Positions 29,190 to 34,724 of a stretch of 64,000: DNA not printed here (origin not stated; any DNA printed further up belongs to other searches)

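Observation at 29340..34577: Unusual Rhs architecture: no trafficking domain, inserted beta-sandwich-like module, TM helices and pretoxin-HINT before an LHH nuclease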

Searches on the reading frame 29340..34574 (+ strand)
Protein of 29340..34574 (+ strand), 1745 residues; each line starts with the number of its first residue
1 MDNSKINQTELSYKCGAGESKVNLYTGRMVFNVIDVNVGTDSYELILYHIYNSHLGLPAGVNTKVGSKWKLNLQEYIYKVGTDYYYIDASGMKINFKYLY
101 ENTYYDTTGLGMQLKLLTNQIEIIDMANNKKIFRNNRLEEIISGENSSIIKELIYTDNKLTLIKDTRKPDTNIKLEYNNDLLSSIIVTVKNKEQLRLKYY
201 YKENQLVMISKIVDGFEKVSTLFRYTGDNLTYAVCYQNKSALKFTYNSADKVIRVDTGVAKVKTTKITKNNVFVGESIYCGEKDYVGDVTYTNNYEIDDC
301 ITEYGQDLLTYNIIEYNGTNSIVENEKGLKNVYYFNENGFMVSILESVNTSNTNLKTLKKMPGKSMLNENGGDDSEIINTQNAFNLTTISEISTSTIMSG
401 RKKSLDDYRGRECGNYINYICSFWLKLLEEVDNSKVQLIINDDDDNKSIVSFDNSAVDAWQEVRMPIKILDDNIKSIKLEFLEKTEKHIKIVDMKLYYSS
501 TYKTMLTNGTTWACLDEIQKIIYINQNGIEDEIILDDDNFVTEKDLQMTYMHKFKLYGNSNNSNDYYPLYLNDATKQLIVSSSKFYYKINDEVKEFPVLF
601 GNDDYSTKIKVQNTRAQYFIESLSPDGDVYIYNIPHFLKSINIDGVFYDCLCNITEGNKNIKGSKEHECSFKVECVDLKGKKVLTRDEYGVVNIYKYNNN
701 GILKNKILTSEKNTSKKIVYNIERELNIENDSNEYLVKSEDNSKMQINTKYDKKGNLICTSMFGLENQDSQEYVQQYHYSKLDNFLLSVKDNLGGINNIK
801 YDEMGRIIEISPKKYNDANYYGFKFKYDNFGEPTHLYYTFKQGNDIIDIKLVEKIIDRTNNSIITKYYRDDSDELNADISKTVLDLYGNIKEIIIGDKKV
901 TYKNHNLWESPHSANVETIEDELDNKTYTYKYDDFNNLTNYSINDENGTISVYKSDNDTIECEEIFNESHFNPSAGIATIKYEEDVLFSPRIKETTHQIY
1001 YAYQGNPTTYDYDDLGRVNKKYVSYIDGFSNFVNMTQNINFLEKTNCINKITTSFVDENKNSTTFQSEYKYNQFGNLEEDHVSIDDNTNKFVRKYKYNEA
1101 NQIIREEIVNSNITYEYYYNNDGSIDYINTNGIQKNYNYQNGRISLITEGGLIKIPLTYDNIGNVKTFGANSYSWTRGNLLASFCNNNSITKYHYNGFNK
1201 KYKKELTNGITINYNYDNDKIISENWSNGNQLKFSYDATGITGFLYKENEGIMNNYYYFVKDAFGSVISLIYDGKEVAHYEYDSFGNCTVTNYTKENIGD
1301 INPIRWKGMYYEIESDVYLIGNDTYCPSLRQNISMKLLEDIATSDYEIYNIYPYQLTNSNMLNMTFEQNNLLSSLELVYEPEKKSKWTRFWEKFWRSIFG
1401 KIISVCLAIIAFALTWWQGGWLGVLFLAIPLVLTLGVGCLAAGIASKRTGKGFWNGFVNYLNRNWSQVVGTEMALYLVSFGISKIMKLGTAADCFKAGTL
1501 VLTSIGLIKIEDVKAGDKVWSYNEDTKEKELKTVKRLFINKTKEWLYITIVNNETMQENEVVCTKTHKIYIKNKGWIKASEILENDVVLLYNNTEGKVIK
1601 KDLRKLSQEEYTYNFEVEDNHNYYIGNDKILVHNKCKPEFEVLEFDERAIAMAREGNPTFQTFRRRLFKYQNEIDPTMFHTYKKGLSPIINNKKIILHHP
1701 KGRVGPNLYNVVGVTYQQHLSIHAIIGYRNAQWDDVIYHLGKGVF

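Call 3: search_protein_families(library=pfam, proteins=[window:29340-34574:+], max_evalue=0.01)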
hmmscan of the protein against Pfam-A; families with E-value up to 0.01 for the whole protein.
window:29340-34574:+ (1745 aa): 5 families
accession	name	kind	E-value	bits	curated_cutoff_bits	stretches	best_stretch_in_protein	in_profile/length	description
PF07591.16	PT-HINT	-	6.8e-18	65.7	27.7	1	1500-1634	1-136/137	Pretoxin HINT domain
PF14890.11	Intein_splicing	-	5.1e-13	49.5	35.8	1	1509-1595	11-99/155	Intein splicing domain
PF05593.20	RHS_repeat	-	1.9e-08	34.9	22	0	920-939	11-29/38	RHS Repeat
PF08517.17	AXH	-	0.00035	21.5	33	1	1495-1576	1-86/116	Ataxin-1 and HBP1 module (AXH)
PF13403.11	Hint_2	-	0.00077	20.3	28.4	1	1494-1572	2-86/147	Hint domain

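Call 4: search_protein_families(library=ncbifam, proteins=[window:29340-34574:+], max_evalue=0.01)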
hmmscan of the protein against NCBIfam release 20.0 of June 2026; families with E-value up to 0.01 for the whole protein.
window:29340-34574:+ (1745 aa): 2 families
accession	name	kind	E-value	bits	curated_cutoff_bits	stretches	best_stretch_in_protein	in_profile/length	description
TIGR01643.1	YD_repeat_2x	repeat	5.7e-08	32.9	15.8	0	1004-1018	14-28/42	YD repeat-containing protein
TIGR01443.1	intein_Cterm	domain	0.00023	21.3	15.6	1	1611-1634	1-23/24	intein C-terminal splicing region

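Call 10: find_homologous_proteins(query=window:29340-34574:+, max_evalue=0.00001)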
Query window:29340-34574:+ (1745 aa): 15 proteins with E <= 0.00001 among 8000 candidates.
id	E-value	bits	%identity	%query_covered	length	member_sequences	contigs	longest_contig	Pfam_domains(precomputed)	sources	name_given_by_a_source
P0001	0.0e+0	1516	47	94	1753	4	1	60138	PF07591.16,PF13403.12,PF14890.12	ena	-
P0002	0.0e+0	1482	46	94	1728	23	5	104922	PF07591.16,PF05593.20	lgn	-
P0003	0.0e+0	1297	42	96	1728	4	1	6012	PF07591.16,PF01079.26,PF13403.12,PF14890.12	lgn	-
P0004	5.8e-236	805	36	85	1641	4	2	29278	PF05593.20,PF20148.5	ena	-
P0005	3.9e-228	779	36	85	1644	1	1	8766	PF15652.13,PF05593.20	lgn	-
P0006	1.5e-75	273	29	27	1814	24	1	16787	PF07591.16,PF05593.20,PF01079.26,PF13403.12,PF14890.12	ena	-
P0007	6.5e-56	208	26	48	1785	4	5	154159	PF07591.16,PF05593.20,PF01079.26,PF20148.5,PF13403.12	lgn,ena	-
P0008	1.3e-39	154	25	79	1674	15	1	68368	PF15650.14,PF20148.5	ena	-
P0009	8.4e-21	91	30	17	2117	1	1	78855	PF05593.20,PF14200.13,PF25023.2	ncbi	-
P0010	4.7e-18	82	34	11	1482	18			PF07591.16,PF05593.20,PF25023.2,PF15533.13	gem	-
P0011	2.2e-15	74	28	24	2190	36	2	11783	PF05593.20,PF24517.3,PF25023.2,PF08239.18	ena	-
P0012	3.4e-13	66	31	18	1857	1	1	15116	PF05593.20,PF25023.2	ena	-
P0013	7.9e-13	65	29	12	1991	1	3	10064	PF07591.16,PF20041.6,PF05593.20,PF25023.2,PF13403.12,PF14890.12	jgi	jgi:RHS repeat-associated protein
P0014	6.2e-12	62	28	15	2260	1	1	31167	PF05593.20,PF24517.3,PF25023.2,PF08239.18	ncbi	-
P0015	4.4e-10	56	30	17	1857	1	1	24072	PF05593.20,PF25023.2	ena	-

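Call 12: search_solved_structures(query=window:29340-34574:+, max_evalue=0.01)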
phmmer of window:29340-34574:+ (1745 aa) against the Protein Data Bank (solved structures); distinct sequences matched with E-value up to 0.01: 2.
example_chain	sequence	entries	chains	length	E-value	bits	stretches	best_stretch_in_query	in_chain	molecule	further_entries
2lwy_A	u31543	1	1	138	2.9e-20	74.7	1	1494-1634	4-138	BACTERIAL INTEIN-LIKE DOMAIN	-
8ubs_A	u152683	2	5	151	8.7e-06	26.7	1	1509-1633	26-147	NrdJ-1 | Nrdj-1 intein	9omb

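Call 15: find_encoding_contigs(protein=P0001, flank=10000, max_places=3)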
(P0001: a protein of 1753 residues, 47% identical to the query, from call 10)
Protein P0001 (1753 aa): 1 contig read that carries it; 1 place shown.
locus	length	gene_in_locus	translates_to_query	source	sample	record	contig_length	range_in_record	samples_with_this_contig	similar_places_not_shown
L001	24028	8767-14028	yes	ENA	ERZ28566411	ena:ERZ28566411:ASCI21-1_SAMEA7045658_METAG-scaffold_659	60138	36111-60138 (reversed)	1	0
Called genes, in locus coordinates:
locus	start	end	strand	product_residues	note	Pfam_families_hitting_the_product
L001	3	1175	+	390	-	?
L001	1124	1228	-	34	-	-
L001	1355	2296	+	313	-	PF02463:SMC_N (faint), PF13175:AAA_15 (faint), PF00005:ABC_tran, PF13304:AAA_21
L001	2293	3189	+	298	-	PF01061:ABC2_membrane, PF12698:ABC2_membrane_3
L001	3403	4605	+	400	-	PF01381:HTH_3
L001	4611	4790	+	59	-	-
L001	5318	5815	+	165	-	-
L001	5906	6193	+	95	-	-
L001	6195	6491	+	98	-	PF16079:Phage_holin_5_2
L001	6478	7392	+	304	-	PF20578:aBig_2 (weak)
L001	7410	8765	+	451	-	PF01656:CbiA (weak), PF08245:Mur_ligase_M, PF02875:Mur_ligase_C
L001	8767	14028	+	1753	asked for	PF14890:Intein_splicing (faint), PF07591:PT-HINT, PF13403:Hint_2 (weak)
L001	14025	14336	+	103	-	-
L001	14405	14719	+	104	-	-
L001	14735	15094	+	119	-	-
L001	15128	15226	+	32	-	-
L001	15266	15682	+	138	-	-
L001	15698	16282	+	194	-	-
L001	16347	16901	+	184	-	PF07591:PT-HINT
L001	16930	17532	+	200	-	-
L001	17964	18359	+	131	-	PF00583:Acetyltransf_1, PF13673:Acetyltransf_10, PF13508:Acetyltransf_7, PF08445:FR47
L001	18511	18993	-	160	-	-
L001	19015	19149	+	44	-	-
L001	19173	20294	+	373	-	PF00149:Metallophos, PF12850:Metallophos_2 (weak), PF12320:SbcD_C (weak)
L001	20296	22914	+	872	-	PF13476:AAA_23, PF13514:AAA_27 (weak), PF13555:AAA_29 (weak), PF13558:SbcC_Walker_B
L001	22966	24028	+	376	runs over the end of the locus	PF01636:APH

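Call 16: find_encoding_contigs(protein=P0002, flank=10000, max_places=3)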
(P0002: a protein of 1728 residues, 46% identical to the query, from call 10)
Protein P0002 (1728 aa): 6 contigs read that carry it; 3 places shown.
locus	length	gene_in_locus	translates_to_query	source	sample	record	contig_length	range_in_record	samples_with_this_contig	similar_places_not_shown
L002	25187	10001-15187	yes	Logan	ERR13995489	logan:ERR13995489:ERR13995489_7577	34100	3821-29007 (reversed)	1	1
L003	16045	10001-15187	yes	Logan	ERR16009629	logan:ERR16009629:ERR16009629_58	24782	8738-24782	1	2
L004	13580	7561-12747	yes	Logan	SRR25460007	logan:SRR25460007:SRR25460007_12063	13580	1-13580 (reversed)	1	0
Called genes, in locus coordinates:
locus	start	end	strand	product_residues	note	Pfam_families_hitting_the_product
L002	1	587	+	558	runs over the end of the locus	PF00037:Fer4 (faint), PF12838:Fer4_7 (weak), PF13237:Fer4_10 (weak), PF14697:Fer4_21 (weak), PF02906:Fe_hyd_lg_C, PF04060:FeS, PF00989:PAS (weak), PF13188:PAS_8 (weak)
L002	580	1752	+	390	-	PF07228:SpoIIE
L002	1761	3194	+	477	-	PF12838:Fer4_7, PF14697:Fer4_21 (weak), PF00037:Fer4, PF12837:Fer4_6 (weak), PF13237:Fer4_10 (weak), PF13484:Fer4_16 (weak), PF12838:Fer4_7 (weak), PF02906:Fe_hyd_lg_C, +5 more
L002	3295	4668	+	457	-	PF01554:MatE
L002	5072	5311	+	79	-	PF13408:Zn_ribbon_recom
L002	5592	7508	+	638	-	-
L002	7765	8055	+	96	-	PF16079:Phage_holin_5_2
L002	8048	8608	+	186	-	-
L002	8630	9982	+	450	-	PF08245:Mur_ligase_M, PF02875:Mur_ligase_C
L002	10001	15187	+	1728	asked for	PF05593:RHS_repeat (faint), PF07591:PT-HINT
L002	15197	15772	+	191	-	-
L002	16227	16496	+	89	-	-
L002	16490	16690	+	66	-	-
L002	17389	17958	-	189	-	PF02417:Chromate_transp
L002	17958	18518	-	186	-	PF02417:Chromate_transp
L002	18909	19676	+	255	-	PF02001:DUF134, PF08281:Sigma70_r4_2 (weak), PF02579:Nitro_FeMo-Co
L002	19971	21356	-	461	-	PF00092:VWA, PF13519:VWA_2, PF27268:CsxB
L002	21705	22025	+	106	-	PF01035:DNA_binding_1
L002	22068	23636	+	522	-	-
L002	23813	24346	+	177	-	PF12844:HTH_19, PF13560:HTH_31, PF01381:HTH_3, PF07883:Cupin_2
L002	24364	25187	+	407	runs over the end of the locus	PF02463:SMC_N (faint), PF00005:ABC_tran, PF13304:AAA_21 (faint)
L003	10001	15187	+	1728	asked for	PF05593:RHS_repeat (faint), PF07591:PT-HINT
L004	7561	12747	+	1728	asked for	PF05593:RHS_repeat (faint), PF07591:PT-HINT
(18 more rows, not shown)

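Call 17: find_encoding_contigs(protein=P0004, flank=10000, max_places=2)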
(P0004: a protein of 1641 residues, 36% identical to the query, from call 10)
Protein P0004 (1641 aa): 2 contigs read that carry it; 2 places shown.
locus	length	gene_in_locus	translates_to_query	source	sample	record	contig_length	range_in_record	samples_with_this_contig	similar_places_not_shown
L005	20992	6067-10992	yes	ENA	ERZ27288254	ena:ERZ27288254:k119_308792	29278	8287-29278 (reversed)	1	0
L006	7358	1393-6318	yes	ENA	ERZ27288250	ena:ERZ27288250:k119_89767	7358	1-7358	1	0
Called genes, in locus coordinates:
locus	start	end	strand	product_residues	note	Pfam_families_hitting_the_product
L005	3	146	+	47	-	?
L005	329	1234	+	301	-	PF02463:SMC_N (faint), PF00005:ABC_tran, PF13304:AAA_21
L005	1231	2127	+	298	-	PF01061:ABC2_membrane, PF12698:ABC2_membrane_3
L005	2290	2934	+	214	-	-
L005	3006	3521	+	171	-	PF12844:HTH_19 (faint), PF01381:HTH_3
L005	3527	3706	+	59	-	-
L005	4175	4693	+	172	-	-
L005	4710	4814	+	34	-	-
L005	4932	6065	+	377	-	PF08245:Mur_ligase_M, PF02875:Mur_ligase_C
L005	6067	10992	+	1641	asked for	PF20148:DUF6531 (weak), PF05593:RHS_repeat (faint)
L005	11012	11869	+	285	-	PF14433:SUKH-3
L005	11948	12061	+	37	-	-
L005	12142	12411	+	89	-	-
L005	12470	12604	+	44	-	-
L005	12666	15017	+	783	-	PF02927:CelD_N (weak), PF00759:Glyco_hydro_9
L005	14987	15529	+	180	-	PF00881:Nitroreductase, PF14512:TM1586_NiRdase (weak), PF00881:Nitroreductase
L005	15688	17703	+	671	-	PF00004:AAA, PF17866:AAA_lid_6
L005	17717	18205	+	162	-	PF10722:YbjN (weak)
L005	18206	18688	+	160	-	PF10722:YbjN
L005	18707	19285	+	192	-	PF00574:CLP_protease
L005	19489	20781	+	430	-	PF01171:ATP_bind_3, PF01507:PAPS_reduct (weak), PF11734:TilS_C (weak)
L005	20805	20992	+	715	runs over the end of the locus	PF00004:AAA, PF07728:AAA_5 (faint), PF17862:AAA_lid_3, PF01434:Peptidase_M41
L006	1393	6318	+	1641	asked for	PF20148:DUF6531 (weak), PF05593:RHS_repeat (faint)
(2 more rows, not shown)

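Call 18: find_encoding_contigs(protein=P0008, flank=10000, max_places=2)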
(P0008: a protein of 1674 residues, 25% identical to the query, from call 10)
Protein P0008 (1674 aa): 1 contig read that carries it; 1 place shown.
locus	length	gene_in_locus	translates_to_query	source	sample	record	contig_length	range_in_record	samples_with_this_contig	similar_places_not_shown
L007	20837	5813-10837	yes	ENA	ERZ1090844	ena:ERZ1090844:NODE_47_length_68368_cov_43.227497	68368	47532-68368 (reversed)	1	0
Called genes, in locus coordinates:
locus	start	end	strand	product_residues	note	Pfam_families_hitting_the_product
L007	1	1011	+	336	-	?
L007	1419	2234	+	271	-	PF02735:Ku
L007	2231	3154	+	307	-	PF01068:DNA_ligase_A_M, PF01331:mRNA_cap_enzyme (faint), PF04679:DNA_ligase_A_C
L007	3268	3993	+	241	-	-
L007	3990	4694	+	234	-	PF00535:Glycos_transf_2, PF10111:Glyco_tranf_2_2, PF13641:Glyco_tranf_2_3 (weak)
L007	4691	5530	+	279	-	PF04055:Radical_SAM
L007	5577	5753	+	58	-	-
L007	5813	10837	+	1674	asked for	PF20148:DUF6531 (weak), PF15650:Tox-REase-9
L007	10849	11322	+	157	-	-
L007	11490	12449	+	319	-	PF01079:Hint, PF07591:PT-HINT, PF13403:Hint_2 (weak), PF14890:Intein_splicing (weak), PF07591:PT-HINT, PF15529:Ntox24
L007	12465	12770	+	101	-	PF15580:Imm53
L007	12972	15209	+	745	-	PF05593:RHS_repeat (faint)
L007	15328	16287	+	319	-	-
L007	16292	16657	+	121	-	-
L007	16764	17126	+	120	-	-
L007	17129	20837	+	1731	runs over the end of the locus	PF05593:RHS_repeat (faint), PF25023:TEN_YD-shell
